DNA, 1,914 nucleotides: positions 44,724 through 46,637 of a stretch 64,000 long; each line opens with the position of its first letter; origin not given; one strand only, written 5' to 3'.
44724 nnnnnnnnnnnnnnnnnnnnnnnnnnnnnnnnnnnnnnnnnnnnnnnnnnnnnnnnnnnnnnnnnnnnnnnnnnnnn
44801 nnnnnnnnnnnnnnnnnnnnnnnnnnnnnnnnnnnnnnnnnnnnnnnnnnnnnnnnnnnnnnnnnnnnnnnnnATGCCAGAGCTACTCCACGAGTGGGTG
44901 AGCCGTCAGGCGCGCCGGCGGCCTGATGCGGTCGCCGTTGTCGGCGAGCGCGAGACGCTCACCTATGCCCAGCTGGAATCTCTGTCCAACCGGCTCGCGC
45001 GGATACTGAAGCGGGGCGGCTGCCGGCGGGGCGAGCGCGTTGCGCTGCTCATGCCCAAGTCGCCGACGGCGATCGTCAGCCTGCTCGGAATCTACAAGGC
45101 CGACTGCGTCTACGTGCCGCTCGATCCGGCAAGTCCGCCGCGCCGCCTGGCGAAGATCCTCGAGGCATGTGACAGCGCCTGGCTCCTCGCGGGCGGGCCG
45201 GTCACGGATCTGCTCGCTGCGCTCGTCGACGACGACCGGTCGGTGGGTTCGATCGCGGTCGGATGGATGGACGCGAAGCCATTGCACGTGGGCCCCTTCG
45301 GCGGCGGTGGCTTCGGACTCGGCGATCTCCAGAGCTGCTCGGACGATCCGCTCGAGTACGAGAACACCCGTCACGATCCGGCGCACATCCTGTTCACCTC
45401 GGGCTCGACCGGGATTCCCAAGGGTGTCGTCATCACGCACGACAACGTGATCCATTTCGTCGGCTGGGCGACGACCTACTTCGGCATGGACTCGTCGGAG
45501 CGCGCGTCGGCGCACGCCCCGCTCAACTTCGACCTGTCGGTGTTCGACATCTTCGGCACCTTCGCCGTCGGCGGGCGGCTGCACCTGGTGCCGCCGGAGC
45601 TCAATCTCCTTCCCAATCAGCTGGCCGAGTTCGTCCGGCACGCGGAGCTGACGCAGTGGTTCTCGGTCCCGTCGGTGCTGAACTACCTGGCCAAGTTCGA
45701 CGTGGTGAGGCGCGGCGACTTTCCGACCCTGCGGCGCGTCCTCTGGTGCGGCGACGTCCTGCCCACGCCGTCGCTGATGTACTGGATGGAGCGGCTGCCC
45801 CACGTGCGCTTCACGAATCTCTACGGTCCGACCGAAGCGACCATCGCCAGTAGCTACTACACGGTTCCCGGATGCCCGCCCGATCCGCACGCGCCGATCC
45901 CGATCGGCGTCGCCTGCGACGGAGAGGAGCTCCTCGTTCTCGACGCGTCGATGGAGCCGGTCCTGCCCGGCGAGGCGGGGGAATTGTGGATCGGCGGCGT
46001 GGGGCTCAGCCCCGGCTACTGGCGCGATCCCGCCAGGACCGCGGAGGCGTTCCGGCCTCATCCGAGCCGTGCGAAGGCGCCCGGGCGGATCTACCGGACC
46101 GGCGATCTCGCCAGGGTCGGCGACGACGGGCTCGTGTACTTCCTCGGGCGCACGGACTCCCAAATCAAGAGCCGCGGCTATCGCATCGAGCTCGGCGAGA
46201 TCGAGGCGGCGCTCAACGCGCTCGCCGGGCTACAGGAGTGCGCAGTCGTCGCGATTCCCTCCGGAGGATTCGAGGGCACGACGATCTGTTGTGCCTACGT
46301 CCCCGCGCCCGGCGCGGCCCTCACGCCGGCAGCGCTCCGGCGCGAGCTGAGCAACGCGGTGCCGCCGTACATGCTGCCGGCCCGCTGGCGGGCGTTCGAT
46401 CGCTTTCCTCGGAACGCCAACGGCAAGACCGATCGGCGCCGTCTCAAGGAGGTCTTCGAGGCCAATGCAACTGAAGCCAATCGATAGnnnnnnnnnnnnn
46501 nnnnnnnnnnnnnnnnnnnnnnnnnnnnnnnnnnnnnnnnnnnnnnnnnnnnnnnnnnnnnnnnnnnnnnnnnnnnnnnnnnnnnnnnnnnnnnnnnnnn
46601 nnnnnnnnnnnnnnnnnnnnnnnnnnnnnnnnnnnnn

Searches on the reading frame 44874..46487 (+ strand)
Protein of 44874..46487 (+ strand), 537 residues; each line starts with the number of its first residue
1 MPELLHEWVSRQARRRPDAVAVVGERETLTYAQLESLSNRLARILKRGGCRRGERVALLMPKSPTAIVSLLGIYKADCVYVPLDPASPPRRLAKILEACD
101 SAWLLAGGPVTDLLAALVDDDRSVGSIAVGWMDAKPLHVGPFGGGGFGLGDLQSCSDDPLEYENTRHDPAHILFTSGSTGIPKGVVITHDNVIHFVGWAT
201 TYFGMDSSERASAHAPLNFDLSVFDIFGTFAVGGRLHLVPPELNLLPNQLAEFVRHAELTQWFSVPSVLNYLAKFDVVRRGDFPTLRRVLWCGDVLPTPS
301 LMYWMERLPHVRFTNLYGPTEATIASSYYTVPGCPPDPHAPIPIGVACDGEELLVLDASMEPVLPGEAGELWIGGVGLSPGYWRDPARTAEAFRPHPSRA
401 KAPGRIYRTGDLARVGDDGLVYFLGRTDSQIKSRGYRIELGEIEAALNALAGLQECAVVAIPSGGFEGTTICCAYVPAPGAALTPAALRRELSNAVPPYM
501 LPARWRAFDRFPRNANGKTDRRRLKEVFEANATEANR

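Call 5: search_protein_families(library=ncbifam, proteins=[window:44874-46487:+], max_evalue=0.001)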
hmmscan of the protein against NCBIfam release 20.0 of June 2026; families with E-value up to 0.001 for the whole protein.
window:44874-46487:+ (537 aa): 105 families (the best 25 are shown)
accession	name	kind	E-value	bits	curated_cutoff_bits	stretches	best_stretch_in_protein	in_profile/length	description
TIGR01733.1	AA-adenyl-dom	subfamily_domain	7.4e-116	387.3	317.4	1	30-458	1-409/409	amino acid adenylation domain-containing protein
NF004282.0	PRK05691.1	subfamily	1.3e-108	363.3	4090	2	155-526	3858-4224/4334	non-ribosomal peptide synthase/polyketide synthase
NF003417.0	PRK04813.1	subfamily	2.9e-86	290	476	2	166-527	143-502/505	D-alanine--poly(phosphoribitol) ligase subunit DltA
NF041803.1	NRPS_SolG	exception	3.3e-86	289.9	2200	1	6-525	564-1071/1163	solanimycin non-ribosomal peptide synthetase SolG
TIGR01734.1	D-ala-DACP-lig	equivalog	4e-84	283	559.85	2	166-527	141-501/504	D-alanine--poly(phosphoribitol) ligase subunit DltA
TIGR03098.1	ligase_PEP_1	hypoth_equivalog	2.2e-82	277.2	592.35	1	4-525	1-515/517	acyl-CoA ligase (AMP-forming), exosortase A system-associated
NF038078.1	NRPS_MxcG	equivalog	6.7e-80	268.9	2300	1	7-534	460-966/1442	myxochelin non-ribosomal peptide synthetase MxcG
NF007605.2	PRK10252.1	equivalog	1.3e-71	241.6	2400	2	154-524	582-957/1292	enterobactin non-ribosomal peptide synthetase EntF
NF047350.1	aureusi_NRPS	equivalog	4e-70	236.3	2500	1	6-528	1437-1912/2373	aureusimine non-ribosomal peptide synthetase AusA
NF004837.0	PRK06187.1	subfamily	1.5e-67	228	476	1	2-534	7-528/531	long-chain-fatty-acid--CoA ligase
NF006182.0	PRK08316.1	subfamily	5.8e-56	190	663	1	5-531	13-520/523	fatty acyl-CoA synthetase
NF004511.1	PRK05852.1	equivalog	2.7e-48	164.9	650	1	6-528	2-504/505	FadD7 family fatty acid--CoA ligase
NF005863.0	PRK07798.1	subfamily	3.5e-43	148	543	1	12-534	13-537/540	acyl-CoA synthetase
NF005702.0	PRK07514.1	subfamily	1.3e-42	145.9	558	1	6-530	6-502/506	malonyl-CoA synthase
NF006181.0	PRK08314.1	subfamily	1.3e-42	145.8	705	1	5-533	26-559/563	long-chain-fatty-acid--CoA ligase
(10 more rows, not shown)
